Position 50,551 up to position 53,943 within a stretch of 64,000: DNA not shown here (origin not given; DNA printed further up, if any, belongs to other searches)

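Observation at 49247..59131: Perfect 1,435-bp direct repeat shared by two paralogous enzyme genes (49247-50681 and 57697-59131)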

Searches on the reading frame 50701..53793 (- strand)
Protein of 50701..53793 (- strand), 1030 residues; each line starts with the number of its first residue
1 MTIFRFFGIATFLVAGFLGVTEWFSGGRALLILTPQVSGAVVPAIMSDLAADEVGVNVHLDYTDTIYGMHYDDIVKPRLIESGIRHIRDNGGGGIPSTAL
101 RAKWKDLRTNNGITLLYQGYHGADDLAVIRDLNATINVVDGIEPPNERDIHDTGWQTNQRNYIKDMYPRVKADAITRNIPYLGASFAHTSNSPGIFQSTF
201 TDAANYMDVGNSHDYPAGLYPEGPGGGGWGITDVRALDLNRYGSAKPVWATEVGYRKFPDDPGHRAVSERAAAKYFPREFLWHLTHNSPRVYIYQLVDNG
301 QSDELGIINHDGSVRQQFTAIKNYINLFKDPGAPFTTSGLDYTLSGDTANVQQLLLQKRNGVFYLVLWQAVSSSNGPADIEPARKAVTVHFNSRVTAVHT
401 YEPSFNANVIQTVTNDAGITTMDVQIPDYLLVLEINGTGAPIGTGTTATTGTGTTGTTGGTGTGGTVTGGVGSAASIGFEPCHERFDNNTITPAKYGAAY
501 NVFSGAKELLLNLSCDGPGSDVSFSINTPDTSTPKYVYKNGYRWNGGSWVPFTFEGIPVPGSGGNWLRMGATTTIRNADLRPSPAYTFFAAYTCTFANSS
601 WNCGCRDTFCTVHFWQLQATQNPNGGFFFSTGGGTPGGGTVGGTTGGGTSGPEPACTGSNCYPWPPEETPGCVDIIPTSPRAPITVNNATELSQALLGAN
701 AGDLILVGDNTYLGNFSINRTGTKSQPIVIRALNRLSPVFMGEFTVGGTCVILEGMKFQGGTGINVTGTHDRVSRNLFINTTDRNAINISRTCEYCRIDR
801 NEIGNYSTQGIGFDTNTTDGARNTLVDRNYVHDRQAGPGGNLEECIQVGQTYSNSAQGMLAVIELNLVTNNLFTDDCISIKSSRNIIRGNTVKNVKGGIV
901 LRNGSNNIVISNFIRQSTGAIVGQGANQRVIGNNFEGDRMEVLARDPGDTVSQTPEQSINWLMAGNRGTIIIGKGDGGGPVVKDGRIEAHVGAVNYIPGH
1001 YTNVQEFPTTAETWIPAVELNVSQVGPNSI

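Call 6: search_protein_families(library=pfam, proteins=[window:50701-53793:-], max_evalue=0.01)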
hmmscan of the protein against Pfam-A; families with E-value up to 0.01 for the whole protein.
window:50701-53793:- (1030 aa): 2 families
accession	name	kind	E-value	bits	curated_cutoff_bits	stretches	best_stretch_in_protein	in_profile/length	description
PF14592.12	Chondroitinas_B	-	2.2e-14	53.8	24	1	686-914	1-249/426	Chondroitinase B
PF05048.19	NosD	-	4.7e-05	23.4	23.6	1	850-937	54-148/212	Periplasmic copper-binding protein (NosD)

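Call 34: find_encoding_contigs(protein=window:50701-53793:-, flank=10000, max_places=6)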
Protein window:50701-53793:- (1030 aa): 1 contig read that carries it; 1 place shown.
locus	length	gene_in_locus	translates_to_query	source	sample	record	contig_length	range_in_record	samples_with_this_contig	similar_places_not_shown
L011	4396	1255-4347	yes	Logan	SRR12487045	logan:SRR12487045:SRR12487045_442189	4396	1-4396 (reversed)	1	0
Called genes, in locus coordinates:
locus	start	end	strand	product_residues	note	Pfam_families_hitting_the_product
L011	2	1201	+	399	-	?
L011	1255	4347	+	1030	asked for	PF14592:Chondroitinas_B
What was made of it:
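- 50701..53793 (-): Gene B, 1030 aa, inside the 8.45-kb interval: unassigned N-domain, 6-Cys module (51937-52350), chondroitinase-B-like beta-helix. The exact protein is on Logan contig L011 (call 34).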
